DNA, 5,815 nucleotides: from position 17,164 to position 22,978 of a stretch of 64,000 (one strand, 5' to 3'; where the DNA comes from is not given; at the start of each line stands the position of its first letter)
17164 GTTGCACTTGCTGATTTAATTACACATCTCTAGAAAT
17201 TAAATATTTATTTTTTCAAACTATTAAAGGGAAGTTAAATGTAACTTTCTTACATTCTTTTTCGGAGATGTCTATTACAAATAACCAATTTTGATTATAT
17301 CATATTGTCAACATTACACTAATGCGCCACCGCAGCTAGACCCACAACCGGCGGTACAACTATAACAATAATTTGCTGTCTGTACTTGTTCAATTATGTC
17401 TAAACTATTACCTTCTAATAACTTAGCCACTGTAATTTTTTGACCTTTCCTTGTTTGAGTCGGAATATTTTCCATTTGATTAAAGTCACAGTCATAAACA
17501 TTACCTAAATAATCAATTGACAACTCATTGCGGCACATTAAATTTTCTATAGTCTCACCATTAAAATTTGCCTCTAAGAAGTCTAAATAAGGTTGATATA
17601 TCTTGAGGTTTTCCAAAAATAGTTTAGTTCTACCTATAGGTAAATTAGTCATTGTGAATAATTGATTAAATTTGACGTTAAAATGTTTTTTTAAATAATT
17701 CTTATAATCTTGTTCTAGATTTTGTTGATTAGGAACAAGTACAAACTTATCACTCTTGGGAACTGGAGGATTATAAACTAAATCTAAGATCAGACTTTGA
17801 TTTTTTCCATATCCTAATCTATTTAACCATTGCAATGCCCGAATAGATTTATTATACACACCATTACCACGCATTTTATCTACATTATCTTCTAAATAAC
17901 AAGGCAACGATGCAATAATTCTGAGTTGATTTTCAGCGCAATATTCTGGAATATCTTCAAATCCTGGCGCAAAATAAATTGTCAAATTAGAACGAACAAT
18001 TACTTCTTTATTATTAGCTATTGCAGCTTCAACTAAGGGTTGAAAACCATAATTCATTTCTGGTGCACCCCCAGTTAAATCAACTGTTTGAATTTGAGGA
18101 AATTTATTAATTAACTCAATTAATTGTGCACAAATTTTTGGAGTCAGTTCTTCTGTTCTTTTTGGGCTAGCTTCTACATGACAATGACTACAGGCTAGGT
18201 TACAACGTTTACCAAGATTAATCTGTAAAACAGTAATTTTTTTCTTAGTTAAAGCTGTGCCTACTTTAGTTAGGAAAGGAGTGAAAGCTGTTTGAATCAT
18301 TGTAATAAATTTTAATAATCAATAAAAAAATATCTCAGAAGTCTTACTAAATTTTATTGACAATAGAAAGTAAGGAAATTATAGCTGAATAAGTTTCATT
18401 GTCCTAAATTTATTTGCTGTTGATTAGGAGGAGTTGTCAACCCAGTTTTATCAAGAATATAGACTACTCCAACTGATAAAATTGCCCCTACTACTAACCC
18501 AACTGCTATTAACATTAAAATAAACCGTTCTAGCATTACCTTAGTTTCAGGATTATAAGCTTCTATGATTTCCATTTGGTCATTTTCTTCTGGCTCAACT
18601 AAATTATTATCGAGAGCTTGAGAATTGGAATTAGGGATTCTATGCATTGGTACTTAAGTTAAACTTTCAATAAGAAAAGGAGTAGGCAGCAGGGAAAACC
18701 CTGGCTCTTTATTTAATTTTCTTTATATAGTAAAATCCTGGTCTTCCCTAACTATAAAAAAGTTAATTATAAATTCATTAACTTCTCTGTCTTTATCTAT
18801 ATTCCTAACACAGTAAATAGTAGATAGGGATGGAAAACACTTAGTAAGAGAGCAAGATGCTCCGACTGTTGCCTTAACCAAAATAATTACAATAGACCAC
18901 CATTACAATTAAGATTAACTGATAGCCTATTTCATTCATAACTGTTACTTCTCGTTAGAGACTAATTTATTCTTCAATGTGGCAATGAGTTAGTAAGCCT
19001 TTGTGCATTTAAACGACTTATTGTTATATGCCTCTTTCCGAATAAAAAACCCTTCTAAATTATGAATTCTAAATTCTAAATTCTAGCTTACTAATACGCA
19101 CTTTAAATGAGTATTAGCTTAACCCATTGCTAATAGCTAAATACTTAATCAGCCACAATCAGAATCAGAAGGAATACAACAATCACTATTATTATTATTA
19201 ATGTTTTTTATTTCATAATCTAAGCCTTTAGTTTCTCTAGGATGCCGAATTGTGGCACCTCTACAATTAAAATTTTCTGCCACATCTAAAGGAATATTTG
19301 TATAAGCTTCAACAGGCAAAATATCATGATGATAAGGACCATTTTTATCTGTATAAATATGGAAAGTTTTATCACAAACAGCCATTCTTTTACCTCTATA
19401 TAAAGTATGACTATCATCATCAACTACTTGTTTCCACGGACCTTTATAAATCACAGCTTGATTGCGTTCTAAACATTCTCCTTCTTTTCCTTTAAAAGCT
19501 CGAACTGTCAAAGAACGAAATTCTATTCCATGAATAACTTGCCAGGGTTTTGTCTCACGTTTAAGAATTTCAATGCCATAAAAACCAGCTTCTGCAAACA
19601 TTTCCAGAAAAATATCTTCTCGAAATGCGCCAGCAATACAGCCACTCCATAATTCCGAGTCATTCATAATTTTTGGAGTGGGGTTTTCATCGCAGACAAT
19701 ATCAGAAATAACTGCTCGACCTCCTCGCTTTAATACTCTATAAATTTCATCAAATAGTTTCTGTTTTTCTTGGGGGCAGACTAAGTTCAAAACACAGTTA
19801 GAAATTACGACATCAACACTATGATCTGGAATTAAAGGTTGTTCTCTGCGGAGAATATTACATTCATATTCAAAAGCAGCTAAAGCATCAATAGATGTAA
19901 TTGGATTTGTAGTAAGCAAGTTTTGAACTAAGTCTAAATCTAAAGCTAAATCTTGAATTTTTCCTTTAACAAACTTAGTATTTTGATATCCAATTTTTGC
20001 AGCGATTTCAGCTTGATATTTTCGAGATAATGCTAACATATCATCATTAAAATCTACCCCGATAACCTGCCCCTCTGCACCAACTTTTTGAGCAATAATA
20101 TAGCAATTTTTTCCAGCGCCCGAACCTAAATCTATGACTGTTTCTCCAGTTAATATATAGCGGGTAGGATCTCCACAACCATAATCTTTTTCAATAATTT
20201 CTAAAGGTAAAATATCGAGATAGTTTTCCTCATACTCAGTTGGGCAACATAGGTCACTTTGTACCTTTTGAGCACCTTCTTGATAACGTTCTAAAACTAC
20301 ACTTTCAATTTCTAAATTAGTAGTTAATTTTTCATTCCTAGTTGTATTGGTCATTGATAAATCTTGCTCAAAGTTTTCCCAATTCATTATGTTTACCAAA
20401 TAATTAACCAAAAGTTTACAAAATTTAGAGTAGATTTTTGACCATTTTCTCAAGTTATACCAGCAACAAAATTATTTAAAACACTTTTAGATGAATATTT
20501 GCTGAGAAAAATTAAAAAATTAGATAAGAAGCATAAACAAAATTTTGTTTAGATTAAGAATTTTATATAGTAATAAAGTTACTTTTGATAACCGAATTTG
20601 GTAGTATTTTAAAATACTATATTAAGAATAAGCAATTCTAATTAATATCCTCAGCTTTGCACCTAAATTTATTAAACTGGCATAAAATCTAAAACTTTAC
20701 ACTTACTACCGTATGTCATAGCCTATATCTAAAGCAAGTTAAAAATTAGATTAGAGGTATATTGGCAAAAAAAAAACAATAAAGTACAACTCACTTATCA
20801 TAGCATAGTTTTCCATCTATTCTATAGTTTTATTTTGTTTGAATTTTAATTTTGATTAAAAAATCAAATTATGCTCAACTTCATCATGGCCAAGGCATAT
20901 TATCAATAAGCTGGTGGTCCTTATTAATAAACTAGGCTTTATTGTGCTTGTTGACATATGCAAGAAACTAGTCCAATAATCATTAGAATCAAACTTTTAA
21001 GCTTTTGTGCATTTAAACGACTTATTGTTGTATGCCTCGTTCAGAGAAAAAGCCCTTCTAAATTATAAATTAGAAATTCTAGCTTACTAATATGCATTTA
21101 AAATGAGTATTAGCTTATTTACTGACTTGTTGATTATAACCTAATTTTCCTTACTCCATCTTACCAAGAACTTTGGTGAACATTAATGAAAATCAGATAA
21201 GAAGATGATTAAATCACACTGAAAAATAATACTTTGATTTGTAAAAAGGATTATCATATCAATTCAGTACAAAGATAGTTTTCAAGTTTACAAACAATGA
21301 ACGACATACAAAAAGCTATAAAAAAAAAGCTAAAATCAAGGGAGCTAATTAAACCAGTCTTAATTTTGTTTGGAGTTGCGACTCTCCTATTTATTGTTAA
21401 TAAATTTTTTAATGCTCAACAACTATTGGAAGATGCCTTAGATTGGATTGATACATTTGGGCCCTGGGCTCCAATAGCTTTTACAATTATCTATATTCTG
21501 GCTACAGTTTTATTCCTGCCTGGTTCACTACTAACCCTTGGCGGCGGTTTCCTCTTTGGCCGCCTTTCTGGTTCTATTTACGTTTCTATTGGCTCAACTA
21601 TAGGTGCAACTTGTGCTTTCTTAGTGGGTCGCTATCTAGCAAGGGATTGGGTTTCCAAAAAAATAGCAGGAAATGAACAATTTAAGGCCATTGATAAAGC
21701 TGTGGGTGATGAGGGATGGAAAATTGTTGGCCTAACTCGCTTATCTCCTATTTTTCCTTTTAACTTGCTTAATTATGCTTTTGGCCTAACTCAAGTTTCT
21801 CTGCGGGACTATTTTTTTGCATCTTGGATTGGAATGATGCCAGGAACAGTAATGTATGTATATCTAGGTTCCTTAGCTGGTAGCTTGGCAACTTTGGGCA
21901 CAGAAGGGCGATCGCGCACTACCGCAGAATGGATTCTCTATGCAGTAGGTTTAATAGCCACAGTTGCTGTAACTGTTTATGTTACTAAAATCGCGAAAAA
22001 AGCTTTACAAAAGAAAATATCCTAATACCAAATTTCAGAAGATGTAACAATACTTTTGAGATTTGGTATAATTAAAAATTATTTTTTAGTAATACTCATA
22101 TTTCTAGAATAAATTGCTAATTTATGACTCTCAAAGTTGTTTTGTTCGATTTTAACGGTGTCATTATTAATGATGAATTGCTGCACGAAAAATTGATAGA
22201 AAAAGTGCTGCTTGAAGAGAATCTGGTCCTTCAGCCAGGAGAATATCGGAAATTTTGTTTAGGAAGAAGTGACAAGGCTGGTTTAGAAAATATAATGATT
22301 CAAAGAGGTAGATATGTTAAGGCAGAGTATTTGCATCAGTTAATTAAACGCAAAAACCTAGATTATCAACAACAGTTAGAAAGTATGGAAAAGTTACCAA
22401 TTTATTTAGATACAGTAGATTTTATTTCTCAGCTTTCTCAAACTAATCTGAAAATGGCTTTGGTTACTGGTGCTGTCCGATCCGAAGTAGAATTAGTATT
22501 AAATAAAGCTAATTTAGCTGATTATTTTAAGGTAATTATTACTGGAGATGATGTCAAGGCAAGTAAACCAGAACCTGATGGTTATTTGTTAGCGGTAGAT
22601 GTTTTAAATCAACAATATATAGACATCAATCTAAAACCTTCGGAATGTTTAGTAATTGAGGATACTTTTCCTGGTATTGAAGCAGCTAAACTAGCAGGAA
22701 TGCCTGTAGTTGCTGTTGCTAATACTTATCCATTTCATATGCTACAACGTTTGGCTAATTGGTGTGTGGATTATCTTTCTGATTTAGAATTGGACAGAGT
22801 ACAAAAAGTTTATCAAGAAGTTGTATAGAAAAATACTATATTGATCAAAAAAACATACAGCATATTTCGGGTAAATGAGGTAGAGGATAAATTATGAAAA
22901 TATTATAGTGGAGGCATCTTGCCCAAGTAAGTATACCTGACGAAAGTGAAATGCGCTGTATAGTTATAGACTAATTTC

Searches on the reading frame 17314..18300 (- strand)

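Call 8: search_protein_families(library=pfam, proteins=[window:17314-18300:-], max_evalue=0.001)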
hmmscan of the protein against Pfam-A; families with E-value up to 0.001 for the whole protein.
window:17314-18300:- (328 aa): 2 families
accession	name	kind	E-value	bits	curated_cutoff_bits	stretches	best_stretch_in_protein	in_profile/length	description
PF12345.13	DUF3641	-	1.3e-51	174.5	24.9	1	188-326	1-134/134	Protein of unknown function (DUF3641)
PF04055.27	Radical_SAM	-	7.9e-13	49.3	29.5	1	27-166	1-143/166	Radical SAM superfamily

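Call 91: search_protein_families(library=ncbifam, proteins=[window:17314-18300:-], max_evalue=1e-10)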
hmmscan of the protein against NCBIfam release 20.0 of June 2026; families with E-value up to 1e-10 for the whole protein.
window:17314-18300:- (328 aa): 3 families
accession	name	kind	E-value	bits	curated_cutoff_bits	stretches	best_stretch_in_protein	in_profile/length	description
TIGR04167.1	rSAM_SeCys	equivalog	1.8e-125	418.2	300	1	17-327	2-303/303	arsenosugar biosynthesis radical SAM (seleno)protein ArsS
TIGR03962.1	mycofact_rSAM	equivalog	1.9e-13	50.3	265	1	25-164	14-149/339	mycofactocin radical SAM maturase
TIGR04053.2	TIGR04053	equivalog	9.2e-11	41.6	395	0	28-163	13-149/366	TIGR04053 family radical SAM/SPASM domain-containing protein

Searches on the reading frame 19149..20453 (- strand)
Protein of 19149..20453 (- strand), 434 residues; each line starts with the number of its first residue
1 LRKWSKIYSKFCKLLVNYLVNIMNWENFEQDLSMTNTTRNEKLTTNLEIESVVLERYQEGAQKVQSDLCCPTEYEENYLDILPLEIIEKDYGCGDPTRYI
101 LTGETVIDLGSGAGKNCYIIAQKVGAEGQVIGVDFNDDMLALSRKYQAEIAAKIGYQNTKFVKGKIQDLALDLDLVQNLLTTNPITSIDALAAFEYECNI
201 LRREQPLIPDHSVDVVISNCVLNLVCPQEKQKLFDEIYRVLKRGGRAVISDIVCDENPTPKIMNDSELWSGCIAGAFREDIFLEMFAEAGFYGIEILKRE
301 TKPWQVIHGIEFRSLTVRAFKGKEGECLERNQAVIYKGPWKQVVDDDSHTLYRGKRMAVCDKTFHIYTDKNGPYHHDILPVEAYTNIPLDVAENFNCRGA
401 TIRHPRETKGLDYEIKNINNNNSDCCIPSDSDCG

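Call 8: search_protein_families(library=pfam, proteins=[window:19149-20453:-], max_evalue=0.001)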
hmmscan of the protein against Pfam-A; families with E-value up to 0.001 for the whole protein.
window:19149-20453:- (434 aa): 10 families
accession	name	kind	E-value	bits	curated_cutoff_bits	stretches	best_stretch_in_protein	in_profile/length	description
PF13847.12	Methyltransf_31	-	1.4e-26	93.4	27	1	103-290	4-145/145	Methyltransferase domain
PF13649.12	Methyltransf_25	-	1.8e-15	57.9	27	2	106-173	1-62/97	Methyltransferase domain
PF08241.18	Methyltransf_11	-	3.3e-15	56.9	21.2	2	208-249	56-95/95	Methyltransferase domain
PF01209.24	Ubie_methyltran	-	3e-10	40.3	20.1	1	101-171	46-112/233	ubiE/COQ5 methyltransferase family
PF08242.18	Methyltransf_12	-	2.7e-09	38.1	30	1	107-246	1-97/98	Methyltransferase domain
PF24675.1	NpmA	-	7.5e-06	25.8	60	1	104-177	25-97/214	16S rRNA (adenine(1408)-N(1))-methyltransferase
PF13489.12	Methyltransf_23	-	3.4e-05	24.1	27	1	101-252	21-119/164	Methyltransferase domain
PF01728.25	FtsJ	-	0.00022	21.7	24.1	1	102-218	21-97/181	FtsJ-like methyltransferase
PF01135.25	PCMT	-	0.00025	21.3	20.3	1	102-145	73-116/210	Protein-L-isoaspartate(D-aspartate) O-methyltransferase (PCMT)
PF06325.19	PrmA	-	0.00062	19.8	22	0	208-255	222-264/296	Ribosomal protein L11 methyltransferase (PrmA)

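Call 91: search_protein_families(library=ncbifam, proteins=[window:19149-20453:-], max_evalue=1e-10)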
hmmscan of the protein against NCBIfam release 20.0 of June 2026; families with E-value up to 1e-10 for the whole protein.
window:19149-20453:- (434 aa): 11 families
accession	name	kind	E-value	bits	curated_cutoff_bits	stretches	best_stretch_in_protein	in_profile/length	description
NF040538.1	methyl_ArsM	equivalog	1.4e-95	320.5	500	1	65-364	24-323/356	arsinothricin biosynthesis methyltransferase ArsM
NF008823.0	PRK11873.1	subfamily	3.5e-55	187.4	263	2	208-302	142-234/272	arsenite methyltransferase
NF038099.1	AsSugarArsM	exception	1.3e-33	116.6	400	1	208-368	130-299/321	arsenosugar biosynthesis arsenite methyltransferase ArsM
NF041537.1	ArsM_AhpD_UU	exception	2.2e-33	115.5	510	2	204-299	137-230/345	arsenite methyltransferase/AhpD domain selenoprotein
NF047649.1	MTase_UXPK_star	exception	8.4e-28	97.2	460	2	206-294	140-226/283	methyltransferase/UXPK-star double selenoprotein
NF041536.1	ArsM_DUF2284_UU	exception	4.5e-27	94.5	575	2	204-298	137-229/459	arsenite methyltransferase/DUF2284 domain selenoprotein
NF040539.1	AST_met_ArsM_2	exception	1.5e-18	67.6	240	1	210-297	126-211/262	putative arsinothricin biosynthesis methyltransferase ArsM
NF045667.1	MTase_DVU1556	equivalog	1.1e-17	64.2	155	1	202-292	74-161/213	DVU_1556 family methyltransferase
NF001244.0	PRK00216.1-5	equivalog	7.6e-13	48.3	216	0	103-172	49-115/236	bifunctional demethylmenaquinone methyltransferase/2-methoxy-6-polyprenyl-1,4-benzoquinol methylase UbiE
NF043040.1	corrin_prot_MT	hypoth_equivalog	6.4e-11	42.1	180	0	208-263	106-161/216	corrinoid protein-associated methyltransferase CpaM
NF052510.1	methyltran_MpqE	exception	6.8e-11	42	335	0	102-169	46-110/234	methyl-plastoquinone biosynthesis methyltransferase MpqE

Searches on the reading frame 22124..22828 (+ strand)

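Call 8: search_protein_families(library=pfam, proteins=[window:22124-22828:+], max_evalue=0.001)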
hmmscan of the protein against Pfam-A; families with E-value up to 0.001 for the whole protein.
window:22124-22828:+ (234 aa): 2 families
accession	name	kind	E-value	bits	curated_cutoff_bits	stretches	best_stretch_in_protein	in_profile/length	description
PF13419.12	HAD_2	-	4.5e-29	102.3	23.8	1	6-198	1-178/178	Haloacid dehalogenase-like hydrolase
PF00702.32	Hydrolase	-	4.9e-26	92.7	26.4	1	4-192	2-191/191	haloacid dehalogenase-like hydrolase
